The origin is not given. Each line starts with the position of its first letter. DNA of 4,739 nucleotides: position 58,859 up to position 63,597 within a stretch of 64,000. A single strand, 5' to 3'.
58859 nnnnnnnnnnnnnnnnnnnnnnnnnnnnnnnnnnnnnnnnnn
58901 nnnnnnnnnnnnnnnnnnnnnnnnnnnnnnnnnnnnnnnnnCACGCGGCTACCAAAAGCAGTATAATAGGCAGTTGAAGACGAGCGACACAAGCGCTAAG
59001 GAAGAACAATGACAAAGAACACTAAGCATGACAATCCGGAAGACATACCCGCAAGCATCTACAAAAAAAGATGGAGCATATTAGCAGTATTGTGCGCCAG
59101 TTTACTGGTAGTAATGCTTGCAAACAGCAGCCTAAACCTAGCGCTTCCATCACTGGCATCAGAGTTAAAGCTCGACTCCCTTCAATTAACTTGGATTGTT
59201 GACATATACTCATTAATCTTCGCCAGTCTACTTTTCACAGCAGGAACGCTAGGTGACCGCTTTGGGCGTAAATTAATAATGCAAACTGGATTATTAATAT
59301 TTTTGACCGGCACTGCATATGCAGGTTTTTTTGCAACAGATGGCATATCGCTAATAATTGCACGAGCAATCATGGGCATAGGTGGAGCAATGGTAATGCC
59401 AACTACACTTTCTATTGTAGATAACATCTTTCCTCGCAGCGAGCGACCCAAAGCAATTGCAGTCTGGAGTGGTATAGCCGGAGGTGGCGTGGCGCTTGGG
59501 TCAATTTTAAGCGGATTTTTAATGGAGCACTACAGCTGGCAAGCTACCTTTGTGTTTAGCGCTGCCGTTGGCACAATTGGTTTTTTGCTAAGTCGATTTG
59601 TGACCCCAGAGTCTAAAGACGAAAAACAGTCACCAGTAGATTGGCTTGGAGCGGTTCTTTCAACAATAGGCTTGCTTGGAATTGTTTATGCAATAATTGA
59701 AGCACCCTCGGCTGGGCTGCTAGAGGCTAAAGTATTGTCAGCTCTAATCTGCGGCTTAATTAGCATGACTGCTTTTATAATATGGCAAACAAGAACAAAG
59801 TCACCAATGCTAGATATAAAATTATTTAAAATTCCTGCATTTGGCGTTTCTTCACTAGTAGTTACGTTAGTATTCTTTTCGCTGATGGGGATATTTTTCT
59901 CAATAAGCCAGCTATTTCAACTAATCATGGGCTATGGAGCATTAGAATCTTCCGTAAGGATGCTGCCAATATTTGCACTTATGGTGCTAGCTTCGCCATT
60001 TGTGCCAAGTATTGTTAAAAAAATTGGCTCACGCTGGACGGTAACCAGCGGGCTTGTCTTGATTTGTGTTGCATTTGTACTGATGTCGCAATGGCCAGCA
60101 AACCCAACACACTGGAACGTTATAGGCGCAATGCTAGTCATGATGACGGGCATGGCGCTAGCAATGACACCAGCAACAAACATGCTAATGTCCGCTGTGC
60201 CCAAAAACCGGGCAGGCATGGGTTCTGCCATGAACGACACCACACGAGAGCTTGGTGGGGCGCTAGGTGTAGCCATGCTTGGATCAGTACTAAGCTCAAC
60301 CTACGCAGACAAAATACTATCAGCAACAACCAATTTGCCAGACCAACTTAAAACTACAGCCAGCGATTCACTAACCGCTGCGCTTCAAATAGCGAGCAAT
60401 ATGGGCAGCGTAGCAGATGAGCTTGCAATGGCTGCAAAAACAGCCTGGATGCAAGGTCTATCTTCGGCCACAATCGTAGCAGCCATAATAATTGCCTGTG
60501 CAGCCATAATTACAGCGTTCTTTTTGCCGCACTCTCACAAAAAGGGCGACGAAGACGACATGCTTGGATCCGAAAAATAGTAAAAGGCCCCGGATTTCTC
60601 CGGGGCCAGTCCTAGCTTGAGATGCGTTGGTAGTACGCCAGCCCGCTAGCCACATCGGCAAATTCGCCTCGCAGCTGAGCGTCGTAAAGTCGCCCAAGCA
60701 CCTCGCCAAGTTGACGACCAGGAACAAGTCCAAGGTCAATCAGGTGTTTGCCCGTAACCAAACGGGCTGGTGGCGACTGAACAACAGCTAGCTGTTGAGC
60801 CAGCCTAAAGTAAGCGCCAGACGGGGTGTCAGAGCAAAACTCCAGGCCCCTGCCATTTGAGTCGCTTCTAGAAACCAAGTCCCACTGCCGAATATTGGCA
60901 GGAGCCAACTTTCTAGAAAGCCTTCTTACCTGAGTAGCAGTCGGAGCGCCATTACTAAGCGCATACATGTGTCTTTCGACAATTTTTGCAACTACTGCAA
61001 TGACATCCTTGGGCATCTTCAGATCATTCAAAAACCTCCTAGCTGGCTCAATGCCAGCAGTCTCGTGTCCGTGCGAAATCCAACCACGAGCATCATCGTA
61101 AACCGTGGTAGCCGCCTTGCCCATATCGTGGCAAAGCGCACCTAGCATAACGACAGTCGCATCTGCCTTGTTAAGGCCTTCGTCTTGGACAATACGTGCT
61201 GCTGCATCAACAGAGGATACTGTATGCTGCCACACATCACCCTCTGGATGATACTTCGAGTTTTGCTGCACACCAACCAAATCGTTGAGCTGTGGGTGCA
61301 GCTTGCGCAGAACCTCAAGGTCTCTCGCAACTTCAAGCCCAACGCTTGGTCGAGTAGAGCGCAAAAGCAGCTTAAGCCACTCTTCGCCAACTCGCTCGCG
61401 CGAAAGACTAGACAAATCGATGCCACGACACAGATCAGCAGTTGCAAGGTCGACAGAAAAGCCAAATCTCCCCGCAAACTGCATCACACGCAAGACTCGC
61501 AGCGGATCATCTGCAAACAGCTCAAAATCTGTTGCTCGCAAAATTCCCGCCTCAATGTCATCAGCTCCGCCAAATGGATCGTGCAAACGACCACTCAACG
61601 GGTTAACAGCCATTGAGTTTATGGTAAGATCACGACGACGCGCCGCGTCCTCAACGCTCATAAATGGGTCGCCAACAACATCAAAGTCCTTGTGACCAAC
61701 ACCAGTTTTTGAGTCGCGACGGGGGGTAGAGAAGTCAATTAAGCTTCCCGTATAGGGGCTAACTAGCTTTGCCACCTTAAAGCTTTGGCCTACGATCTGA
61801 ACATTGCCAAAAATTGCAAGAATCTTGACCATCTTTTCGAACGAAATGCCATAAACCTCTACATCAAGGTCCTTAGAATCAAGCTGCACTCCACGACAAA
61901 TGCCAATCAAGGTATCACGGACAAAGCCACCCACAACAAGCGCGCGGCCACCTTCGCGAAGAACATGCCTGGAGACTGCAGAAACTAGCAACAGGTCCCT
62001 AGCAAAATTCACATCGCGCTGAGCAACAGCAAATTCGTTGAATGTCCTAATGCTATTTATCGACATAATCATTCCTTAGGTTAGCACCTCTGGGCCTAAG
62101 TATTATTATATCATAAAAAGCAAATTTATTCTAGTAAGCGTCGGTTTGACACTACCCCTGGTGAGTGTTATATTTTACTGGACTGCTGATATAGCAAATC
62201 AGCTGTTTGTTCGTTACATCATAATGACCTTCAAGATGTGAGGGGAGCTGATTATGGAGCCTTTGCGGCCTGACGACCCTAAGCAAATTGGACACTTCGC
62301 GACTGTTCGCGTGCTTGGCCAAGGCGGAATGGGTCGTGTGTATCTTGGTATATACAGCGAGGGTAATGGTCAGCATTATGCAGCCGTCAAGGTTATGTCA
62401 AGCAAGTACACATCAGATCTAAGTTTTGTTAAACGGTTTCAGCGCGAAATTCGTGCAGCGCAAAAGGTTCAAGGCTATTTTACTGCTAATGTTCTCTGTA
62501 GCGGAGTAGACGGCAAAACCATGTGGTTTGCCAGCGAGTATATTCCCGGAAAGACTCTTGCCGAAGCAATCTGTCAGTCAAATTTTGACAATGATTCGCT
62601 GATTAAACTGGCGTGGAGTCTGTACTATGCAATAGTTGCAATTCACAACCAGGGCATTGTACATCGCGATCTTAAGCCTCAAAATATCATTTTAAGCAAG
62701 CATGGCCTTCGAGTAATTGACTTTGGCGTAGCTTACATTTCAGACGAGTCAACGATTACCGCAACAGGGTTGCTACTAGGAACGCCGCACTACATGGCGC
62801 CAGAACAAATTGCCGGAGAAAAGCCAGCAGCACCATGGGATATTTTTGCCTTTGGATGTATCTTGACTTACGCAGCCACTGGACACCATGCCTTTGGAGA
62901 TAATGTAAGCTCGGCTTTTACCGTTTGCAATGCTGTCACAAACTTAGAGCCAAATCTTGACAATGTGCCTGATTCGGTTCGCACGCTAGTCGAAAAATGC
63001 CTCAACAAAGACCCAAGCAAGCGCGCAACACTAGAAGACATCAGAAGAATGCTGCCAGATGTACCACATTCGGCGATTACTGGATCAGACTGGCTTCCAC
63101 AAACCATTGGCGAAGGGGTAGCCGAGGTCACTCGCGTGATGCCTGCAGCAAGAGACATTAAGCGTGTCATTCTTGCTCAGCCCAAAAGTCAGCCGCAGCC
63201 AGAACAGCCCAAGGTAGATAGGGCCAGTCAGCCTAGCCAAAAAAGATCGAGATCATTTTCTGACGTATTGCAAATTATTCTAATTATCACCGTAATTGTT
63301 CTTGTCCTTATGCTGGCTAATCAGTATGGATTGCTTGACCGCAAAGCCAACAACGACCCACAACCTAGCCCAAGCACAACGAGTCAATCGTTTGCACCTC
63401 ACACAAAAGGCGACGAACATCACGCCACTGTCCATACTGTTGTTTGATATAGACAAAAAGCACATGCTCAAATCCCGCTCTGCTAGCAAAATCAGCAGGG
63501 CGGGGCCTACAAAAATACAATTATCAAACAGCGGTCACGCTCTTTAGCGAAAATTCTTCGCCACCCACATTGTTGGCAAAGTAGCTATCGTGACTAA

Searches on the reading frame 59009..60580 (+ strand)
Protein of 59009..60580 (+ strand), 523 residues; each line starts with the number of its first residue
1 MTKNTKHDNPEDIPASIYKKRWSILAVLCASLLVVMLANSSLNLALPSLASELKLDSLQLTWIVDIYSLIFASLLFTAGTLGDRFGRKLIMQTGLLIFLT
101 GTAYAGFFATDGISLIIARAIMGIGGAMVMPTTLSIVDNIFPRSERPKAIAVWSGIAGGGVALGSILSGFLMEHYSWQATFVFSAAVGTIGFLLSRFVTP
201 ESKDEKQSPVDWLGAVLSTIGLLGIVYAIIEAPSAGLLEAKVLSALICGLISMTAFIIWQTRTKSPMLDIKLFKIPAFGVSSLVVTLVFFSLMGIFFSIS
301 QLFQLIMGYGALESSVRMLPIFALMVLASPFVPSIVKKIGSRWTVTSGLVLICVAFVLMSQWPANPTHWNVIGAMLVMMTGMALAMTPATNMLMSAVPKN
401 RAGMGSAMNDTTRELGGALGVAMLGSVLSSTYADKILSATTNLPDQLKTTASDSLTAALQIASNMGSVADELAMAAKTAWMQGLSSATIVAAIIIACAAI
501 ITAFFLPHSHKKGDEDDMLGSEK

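Call 63: search_protein_families(library=pfam, proteins=[window:59009-60580:+], max_evalue=0.001)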
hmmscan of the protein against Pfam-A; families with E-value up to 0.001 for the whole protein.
window:59009-60580:+ (523 aa): 5 families
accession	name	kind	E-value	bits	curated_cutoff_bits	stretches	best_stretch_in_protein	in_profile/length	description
PF07690.21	MFS_1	-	4e-54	184.3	33.4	1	28-420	1-346/347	Major Facilitator Superfamily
PF00083.30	Sugar_tr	-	1.1e-07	31.6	22.3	1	51-203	39-195/452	Sugar (and other) transporter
PF12832.13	MFS_1_like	-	1.8e-07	31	25.2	1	57-183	246-373/373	MFS_1 like family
PF13347.12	MFS_2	-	9.9e-07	28.1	27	1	284-431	231-384/427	MFS/sugar transport protein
PF03137.26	OATP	-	0.00051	18.9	25.8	1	115-177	136-199/545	Organic Anion Transporter Polypeptide (OATP) family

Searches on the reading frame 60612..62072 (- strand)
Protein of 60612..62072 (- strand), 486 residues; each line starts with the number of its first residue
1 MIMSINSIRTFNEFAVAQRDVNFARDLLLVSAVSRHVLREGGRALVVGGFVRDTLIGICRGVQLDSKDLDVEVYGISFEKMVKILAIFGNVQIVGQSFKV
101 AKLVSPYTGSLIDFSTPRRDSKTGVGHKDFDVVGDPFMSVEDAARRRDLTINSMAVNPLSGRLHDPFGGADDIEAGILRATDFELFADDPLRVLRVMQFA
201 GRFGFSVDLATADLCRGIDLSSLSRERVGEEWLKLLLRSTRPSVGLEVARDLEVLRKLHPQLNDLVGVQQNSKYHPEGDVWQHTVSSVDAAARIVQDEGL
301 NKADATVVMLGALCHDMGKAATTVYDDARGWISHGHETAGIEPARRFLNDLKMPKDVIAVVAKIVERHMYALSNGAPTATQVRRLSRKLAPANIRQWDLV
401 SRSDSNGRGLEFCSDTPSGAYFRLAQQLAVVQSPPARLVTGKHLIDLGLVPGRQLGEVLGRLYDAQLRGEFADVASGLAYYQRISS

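Call 63: search_protein_families(library=pfam, proteins=[window:60612-62072:-], max_evalue=0.001)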
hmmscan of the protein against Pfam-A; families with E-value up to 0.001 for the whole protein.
window:60612-62072:- (486 aa): 4 families
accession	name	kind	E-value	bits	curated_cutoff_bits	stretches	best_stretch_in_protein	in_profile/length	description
PF01743.26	PolyA_pol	-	5.5e-15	56.3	23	1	45-179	2-126/126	Poly A polymerase head domain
PF01966.28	HD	-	6.7e-09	36.5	22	1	280-373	1-90/116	HD domain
PF12627.12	PolyA_pol_RNAbd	-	8e-05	22.8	22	1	220-263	19-61/64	Probable RNA and SrmB- binding site of polymerase A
PF13735.12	tRNA_NucTran2_2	-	0.00043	20.7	27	0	343-471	23-138/149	tRNA nucleotidyltransferase domain 2 putative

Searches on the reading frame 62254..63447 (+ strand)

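Call 63: search_protein_families(library=pfam, proteins=[window:62254-63447:+], max_evalue=0.001)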
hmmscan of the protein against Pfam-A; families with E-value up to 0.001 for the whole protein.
window:62254-63447:+ (397 aa): 3 families
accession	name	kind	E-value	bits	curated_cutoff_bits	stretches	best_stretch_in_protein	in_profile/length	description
PF00069.31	Pkinase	-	4.2e-44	151.4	31.7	1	16-264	2-258/263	Protein kinase domain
PF07714.23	PK_Tyr_Ser-Thr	-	1.7e-25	90.2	23.1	1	18-267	4-258/258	Protein tyrosine and serine/threonine kinase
PF01636.29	APH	-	0.00052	20.3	23.2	0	132-164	167-201/239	Phosphotransferase enzyme family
